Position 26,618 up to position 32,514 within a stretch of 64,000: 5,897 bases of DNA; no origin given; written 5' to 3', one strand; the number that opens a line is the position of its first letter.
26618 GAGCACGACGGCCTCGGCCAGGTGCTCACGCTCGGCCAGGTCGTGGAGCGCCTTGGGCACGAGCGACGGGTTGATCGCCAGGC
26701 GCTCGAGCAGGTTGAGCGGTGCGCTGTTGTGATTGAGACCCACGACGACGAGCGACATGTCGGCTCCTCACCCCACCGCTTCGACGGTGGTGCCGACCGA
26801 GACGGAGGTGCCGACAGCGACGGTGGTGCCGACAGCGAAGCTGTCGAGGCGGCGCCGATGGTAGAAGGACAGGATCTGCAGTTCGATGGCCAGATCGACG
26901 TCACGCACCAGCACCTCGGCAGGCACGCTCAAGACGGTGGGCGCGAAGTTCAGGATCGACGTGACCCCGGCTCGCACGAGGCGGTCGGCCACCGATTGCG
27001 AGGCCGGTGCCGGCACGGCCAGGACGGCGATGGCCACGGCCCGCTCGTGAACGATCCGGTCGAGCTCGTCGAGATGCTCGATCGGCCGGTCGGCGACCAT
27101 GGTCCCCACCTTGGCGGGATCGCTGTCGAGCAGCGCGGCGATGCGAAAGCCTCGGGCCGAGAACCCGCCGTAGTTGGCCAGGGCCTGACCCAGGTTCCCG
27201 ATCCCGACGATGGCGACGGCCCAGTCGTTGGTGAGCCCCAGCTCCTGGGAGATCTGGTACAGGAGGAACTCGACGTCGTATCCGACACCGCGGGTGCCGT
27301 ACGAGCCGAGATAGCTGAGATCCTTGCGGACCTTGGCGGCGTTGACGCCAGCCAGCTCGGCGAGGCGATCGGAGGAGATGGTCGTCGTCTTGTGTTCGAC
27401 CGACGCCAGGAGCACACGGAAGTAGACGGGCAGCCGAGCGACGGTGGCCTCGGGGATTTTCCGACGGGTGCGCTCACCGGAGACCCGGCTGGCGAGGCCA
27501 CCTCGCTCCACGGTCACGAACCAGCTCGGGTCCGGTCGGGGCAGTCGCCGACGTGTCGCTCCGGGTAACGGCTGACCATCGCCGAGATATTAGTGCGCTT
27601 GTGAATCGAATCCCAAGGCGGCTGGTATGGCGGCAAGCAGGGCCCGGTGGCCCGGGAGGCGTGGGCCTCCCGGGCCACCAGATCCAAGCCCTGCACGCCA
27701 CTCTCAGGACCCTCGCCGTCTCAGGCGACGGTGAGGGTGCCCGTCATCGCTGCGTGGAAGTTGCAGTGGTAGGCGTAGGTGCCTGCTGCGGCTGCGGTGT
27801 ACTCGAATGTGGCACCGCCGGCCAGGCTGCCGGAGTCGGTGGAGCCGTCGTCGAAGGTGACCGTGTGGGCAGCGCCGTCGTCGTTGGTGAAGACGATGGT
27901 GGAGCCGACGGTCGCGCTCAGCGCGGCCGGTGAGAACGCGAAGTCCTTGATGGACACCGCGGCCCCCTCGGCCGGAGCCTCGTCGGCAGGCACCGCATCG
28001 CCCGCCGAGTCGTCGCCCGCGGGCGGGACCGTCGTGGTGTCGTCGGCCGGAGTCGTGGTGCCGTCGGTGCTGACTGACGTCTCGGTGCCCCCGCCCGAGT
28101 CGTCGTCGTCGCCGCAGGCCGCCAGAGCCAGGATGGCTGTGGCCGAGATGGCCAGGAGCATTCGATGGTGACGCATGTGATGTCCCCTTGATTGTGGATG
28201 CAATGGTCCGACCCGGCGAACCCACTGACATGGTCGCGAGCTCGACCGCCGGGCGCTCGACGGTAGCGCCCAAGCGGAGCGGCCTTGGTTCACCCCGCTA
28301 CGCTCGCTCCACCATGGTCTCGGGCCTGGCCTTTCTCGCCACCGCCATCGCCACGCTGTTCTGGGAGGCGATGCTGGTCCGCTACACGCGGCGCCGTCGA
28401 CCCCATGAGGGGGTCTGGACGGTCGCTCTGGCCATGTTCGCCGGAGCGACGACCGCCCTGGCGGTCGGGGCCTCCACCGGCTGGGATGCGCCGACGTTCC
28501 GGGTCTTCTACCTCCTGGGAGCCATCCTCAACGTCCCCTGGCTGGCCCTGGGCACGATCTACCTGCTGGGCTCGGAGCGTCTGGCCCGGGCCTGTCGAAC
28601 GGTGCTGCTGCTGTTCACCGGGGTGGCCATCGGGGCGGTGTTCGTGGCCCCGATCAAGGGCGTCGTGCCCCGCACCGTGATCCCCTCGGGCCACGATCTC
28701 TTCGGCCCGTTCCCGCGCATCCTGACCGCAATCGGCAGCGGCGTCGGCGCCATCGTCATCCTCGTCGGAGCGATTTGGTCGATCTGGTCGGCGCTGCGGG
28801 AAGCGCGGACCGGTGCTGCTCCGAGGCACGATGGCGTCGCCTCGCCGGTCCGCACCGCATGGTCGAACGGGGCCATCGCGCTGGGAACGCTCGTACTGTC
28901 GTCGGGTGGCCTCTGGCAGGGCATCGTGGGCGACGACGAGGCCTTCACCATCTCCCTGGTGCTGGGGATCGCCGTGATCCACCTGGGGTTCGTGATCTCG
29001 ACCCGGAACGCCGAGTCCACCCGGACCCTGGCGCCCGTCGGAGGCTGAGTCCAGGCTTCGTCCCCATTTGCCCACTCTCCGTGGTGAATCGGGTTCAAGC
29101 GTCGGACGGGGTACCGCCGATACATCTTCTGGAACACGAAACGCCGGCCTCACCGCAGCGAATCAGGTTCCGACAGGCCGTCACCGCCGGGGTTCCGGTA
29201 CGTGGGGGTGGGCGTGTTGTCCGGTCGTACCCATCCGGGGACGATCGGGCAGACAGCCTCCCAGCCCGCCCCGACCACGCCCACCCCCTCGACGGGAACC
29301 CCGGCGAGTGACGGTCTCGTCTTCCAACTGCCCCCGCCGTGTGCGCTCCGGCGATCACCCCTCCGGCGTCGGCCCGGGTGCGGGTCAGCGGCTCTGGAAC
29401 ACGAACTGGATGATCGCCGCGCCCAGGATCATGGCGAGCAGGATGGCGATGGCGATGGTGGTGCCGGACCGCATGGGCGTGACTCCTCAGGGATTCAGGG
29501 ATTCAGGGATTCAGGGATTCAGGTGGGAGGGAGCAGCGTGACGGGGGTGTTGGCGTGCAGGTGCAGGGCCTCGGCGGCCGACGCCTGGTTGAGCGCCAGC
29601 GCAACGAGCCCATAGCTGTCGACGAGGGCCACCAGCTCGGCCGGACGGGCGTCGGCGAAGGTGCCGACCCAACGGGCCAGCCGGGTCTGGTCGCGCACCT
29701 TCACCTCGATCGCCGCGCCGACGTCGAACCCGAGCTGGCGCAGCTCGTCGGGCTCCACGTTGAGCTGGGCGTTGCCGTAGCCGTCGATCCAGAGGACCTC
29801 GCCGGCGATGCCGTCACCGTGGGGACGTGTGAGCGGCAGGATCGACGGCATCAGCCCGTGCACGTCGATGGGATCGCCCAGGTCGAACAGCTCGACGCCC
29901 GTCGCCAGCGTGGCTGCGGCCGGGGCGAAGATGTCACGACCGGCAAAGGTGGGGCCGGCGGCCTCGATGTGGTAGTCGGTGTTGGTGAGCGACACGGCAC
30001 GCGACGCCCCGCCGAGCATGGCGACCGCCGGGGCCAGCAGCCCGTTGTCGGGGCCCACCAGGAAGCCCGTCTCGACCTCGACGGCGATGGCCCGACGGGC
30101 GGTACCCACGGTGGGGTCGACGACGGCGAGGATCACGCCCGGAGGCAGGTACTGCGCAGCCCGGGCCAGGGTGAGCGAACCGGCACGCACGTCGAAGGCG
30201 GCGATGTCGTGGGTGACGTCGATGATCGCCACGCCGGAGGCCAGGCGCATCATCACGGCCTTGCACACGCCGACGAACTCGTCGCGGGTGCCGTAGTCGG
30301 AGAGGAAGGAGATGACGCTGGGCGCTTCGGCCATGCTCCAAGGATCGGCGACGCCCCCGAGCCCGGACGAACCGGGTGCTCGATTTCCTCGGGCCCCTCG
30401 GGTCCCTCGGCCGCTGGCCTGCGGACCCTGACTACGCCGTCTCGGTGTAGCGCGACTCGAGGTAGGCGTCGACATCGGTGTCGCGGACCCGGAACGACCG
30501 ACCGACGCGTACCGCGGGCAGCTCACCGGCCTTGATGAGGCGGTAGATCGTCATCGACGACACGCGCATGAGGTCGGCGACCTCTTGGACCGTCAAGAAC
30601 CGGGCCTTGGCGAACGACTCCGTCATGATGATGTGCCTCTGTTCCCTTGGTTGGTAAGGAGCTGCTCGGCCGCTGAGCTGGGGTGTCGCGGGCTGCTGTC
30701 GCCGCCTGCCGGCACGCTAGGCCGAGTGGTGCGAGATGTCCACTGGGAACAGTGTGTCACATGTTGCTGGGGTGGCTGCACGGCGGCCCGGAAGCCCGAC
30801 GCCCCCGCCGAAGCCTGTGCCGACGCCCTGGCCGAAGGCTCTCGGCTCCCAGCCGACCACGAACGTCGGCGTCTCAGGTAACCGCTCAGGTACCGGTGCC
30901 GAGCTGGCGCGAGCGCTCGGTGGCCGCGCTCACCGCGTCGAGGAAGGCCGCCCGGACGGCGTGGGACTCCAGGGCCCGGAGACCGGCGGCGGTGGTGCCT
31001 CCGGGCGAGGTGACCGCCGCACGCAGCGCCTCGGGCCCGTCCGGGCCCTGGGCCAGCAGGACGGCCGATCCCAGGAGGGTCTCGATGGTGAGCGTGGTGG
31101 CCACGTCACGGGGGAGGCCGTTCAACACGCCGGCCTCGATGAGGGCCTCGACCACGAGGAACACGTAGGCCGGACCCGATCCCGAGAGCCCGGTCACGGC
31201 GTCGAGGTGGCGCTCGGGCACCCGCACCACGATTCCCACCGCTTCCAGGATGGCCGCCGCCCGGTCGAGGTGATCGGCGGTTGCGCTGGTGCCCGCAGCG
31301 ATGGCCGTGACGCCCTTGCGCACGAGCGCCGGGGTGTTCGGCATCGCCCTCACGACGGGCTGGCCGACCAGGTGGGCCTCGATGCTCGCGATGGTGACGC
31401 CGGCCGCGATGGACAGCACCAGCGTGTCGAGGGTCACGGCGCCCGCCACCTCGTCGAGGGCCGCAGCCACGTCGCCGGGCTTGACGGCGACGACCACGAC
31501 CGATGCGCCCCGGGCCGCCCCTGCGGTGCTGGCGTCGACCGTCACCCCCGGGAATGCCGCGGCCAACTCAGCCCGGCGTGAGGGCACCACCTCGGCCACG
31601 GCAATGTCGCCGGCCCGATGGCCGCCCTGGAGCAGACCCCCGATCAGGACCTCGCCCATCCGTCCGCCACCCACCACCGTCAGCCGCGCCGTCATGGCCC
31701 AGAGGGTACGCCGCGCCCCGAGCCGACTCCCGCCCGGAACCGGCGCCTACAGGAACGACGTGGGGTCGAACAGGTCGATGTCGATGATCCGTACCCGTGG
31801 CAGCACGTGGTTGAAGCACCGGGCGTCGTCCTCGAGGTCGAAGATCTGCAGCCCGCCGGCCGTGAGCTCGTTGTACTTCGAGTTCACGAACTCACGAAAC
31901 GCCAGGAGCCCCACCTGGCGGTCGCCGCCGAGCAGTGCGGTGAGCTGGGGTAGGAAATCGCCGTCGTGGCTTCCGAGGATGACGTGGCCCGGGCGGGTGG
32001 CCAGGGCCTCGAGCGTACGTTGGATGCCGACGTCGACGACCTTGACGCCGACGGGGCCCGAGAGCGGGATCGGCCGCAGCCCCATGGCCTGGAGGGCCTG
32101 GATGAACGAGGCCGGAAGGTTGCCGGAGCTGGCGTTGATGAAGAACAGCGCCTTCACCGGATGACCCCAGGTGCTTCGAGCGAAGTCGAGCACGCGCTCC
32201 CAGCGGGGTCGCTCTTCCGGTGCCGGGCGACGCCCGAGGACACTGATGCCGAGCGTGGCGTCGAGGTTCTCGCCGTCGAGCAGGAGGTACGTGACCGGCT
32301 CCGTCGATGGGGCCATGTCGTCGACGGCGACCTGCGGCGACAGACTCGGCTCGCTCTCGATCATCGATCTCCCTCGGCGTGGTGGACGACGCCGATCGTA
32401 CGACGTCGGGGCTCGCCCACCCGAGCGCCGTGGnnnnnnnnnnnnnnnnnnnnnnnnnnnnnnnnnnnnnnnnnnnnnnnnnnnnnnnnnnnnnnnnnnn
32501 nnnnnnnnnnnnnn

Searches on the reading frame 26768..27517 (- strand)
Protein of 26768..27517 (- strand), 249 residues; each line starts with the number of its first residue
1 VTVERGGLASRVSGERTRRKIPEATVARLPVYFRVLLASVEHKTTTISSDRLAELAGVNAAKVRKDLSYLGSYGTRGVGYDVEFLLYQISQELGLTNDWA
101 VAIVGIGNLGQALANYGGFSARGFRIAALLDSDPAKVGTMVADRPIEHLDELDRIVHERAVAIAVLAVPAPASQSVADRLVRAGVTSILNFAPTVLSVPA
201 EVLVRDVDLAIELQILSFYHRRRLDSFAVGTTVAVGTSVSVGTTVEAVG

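Call 19: search_protein_families(library=pfam, proteins=[window:26768-27517:-], max_evalue=0.001)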
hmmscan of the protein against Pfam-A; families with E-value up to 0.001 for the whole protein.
window:26768-27517:- (249 aa): 3 families
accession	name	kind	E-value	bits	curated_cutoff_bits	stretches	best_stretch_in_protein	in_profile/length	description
PF02629.25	CoA_binding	-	5.2e-22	78.9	22.3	1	97-193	2-96/97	CoA binding domain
PF06971.19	Put_DNA-bind_N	-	3.2e-17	62.8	27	1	20-68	1-49/49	Putative DNA-binding protein N-terminus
PF01408.29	GFO_IDH_MocA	-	1.5e-06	29.4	24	1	101-186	3-88/120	Oxidoreductase family, NAD-binding Rossmann fold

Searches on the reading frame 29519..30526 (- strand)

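Call 20: search_protein_families(library=pfam, proteins=[window:29519-30526:-], max_evalue=0.001)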
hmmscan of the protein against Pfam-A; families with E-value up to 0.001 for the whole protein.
window:29519-30526:- (335 aa): 2 families
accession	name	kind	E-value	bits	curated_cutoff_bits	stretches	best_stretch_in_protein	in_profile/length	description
PF01887.21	SAM_HAT_N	-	2e-45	154.6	26.3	1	72-216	1-144/145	SAM hydroxide adenosyltransferase N-terminal domain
PF20257.3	SAM_HAT_C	-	2.5e-18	66.6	25.5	1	242-330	1-84/84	SAM hydroxide adenosyltransferase C-terminal domain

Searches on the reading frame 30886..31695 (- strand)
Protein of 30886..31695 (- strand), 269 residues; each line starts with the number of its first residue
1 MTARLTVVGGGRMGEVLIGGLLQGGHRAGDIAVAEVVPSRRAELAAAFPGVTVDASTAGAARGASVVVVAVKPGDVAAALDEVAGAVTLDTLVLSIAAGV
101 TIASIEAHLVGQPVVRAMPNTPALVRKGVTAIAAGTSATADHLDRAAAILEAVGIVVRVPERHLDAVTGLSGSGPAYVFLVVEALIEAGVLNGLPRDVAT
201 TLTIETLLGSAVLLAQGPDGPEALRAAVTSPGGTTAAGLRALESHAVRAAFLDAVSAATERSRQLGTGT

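Call 20: search_protein_families(library=pfam, proteins=[window:30886-31695:-], max_evalue=0.001)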
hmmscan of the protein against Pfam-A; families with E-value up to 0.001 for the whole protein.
window:30886-31695:- (269 aa): 3 families
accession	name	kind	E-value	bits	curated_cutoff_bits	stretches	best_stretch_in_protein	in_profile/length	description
PF14748.11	P5CR_dimer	-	1.7e-37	128.3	25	1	161-265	1-105/105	Pyrroline-5-carboxylate reductase dimerisation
PF03807.23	F420_oxidored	-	2.9e-11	44.3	21.6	1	5-99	2-94/94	NADP oxidoreductase coenzyme F420-dependent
PF02558.23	ApbA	-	8.1e-05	22.7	22.2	1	6-115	2-118/150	Ketopantoate reductase PanE/ApbA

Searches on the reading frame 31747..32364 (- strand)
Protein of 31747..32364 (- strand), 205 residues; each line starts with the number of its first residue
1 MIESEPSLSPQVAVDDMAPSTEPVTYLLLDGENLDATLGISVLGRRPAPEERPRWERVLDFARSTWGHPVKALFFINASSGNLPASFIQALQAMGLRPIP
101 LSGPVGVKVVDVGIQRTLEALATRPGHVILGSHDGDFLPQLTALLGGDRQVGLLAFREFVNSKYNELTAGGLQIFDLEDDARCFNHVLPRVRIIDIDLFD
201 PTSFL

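Call 20: search_protein_families(library=pfam, proteins=[window:31747-32364:-], max_evalue=0.001)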
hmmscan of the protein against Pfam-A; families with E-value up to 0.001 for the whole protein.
window:31747-32364:- (205 aa): 1 family
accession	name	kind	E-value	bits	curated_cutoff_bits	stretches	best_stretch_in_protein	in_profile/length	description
PF01936.24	NYN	-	1e-05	26.5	24.2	1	26-158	3-127/145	NYN domain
